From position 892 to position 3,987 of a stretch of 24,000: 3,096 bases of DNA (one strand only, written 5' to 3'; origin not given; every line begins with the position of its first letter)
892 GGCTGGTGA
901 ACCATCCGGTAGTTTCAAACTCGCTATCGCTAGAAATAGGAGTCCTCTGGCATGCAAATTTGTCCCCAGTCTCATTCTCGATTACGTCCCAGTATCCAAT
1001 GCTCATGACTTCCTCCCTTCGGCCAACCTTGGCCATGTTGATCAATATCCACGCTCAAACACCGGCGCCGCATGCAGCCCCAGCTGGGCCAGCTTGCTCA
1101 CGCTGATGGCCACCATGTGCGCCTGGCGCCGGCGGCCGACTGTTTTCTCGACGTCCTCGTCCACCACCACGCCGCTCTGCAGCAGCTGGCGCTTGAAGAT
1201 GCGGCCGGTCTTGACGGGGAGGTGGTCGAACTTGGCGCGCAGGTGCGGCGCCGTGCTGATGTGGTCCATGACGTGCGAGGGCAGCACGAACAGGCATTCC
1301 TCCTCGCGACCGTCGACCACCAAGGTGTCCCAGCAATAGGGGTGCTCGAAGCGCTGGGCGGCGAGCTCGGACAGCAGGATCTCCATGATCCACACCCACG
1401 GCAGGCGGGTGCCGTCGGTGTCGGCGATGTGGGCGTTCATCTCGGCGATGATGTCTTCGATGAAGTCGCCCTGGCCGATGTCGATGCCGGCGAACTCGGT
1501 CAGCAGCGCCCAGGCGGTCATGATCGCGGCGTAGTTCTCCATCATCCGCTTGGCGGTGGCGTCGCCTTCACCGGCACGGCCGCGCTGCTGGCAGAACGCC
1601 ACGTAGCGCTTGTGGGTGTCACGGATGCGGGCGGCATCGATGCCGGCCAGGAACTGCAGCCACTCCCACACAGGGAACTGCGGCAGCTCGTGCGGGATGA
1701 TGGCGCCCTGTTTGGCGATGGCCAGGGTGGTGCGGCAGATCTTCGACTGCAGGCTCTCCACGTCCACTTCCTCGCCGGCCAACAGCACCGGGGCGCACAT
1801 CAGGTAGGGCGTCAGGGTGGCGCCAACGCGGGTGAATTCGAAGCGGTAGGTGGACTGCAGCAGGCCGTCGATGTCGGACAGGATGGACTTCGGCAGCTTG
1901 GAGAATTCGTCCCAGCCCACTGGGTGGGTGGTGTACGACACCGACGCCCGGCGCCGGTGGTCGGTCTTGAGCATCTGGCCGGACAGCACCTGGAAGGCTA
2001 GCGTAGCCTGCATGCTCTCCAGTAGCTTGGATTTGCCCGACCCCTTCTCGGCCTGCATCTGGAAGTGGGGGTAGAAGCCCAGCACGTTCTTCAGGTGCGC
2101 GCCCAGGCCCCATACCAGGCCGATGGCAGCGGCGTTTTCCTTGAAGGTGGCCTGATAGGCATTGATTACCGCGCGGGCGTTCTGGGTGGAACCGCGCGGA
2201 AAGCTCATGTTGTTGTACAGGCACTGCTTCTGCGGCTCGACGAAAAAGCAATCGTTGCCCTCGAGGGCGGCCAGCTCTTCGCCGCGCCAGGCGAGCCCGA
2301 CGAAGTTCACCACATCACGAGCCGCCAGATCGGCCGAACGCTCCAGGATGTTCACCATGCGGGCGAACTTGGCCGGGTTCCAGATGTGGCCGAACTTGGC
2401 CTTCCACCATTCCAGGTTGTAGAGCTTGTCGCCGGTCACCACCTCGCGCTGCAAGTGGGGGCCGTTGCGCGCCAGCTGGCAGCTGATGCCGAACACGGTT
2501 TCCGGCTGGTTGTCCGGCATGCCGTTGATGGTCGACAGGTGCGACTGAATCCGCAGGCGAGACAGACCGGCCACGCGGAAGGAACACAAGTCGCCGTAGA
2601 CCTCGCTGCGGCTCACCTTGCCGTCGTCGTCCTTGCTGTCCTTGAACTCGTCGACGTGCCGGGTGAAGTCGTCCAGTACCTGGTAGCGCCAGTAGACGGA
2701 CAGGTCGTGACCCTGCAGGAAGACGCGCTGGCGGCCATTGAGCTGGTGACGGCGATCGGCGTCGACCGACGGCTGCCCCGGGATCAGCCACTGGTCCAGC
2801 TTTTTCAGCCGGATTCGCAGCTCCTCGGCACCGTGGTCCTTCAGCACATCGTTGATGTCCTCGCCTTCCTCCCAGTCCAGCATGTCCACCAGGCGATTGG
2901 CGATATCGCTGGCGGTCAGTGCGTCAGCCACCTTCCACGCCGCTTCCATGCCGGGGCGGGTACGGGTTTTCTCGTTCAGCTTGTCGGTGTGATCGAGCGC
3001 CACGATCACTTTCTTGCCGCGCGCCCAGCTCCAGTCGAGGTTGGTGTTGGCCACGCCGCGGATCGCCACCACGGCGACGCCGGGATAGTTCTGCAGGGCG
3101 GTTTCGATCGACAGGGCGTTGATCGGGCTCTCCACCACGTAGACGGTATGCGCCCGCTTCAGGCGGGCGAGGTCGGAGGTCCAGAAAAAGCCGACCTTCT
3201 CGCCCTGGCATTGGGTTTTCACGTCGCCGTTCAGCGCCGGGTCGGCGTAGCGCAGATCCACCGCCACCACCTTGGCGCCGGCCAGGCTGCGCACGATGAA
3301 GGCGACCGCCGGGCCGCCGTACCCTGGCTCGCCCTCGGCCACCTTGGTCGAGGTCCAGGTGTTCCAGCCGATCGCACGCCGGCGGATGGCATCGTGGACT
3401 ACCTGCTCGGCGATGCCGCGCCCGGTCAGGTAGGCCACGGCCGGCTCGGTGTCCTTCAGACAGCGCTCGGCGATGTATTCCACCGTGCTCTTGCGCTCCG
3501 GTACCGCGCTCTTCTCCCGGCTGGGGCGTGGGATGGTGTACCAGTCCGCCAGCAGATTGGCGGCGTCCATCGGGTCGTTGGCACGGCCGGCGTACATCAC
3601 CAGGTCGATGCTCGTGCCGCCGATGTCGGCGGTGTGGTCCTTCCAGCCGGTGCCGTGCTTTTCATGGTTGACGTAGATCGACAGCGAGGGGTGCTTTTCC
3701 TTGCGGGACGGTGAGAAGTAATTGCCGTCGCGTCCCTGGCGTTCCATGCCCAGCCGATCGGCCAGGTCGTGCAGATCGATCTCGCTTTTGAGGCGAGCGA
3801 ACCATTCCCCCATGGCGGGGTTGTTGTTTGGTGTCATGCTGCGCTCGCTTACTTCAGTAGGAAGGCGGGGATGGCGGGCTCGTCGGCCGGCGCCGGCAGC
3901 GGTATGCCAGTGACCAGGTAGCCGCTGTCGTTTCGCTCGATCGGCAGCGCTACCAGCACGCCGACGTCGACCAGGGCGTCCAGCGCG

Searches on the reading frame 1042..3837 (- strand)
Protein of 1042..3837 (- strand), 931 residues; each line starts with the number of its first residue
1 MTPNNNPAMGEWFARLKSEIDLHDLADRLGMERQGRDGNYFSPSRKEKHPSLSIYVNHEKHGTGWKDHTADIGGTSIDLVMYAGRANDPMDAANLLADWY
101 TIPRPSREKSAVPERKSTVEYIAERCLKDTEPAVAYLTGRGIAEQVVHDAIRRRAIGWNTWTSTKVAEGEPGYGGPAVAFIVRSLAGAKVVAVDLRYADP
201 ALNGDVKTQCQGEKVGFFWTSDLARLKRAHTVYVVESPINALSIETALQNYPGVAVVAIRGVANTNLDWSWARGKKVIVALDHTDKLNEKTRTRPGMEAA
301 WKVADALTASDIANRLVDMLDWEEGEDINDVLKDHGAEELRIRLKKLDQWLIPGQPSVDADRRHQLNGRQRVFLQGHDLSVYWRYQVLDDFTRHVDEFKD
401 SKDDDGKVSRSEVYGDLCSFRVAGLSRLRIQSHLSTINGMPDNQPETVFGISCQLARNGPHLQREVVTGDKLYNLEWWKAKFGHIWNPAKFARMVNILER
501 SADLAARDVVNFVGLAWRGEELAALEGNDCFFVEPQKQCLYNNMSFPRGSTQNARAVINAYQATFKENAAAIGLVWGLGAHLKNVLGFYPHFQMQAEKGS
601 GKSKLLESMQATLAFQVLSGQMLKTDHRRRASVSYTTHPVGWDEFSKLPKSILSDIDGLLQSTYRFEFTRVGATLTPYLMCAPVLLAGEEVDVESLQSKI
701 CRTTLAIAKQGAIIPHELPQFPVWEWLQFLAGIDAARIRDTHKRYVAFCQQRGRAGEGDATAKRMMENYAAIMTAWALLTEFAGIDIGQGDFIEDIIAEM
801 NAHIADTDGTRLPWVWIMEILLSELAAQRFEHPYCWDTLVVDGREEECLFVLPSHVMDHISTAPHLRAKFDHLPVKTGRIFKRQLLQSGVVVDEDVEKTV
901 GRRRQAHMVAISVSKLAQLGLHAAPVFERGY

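Call 100: search_protein_families(library=pfam, proteins=[window:1042-3837:-], max_evalue=0.001)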
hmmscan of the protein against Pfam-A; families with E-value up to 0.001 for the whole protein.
window:1042-3837:- (931 aa): 1 family
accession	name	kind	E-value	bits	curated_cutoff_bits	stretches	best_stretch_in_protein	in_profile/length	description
PF13362.12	Toprim_3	-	3.5e-18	66.3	27.2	1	232-338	2-95/95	Toprim domain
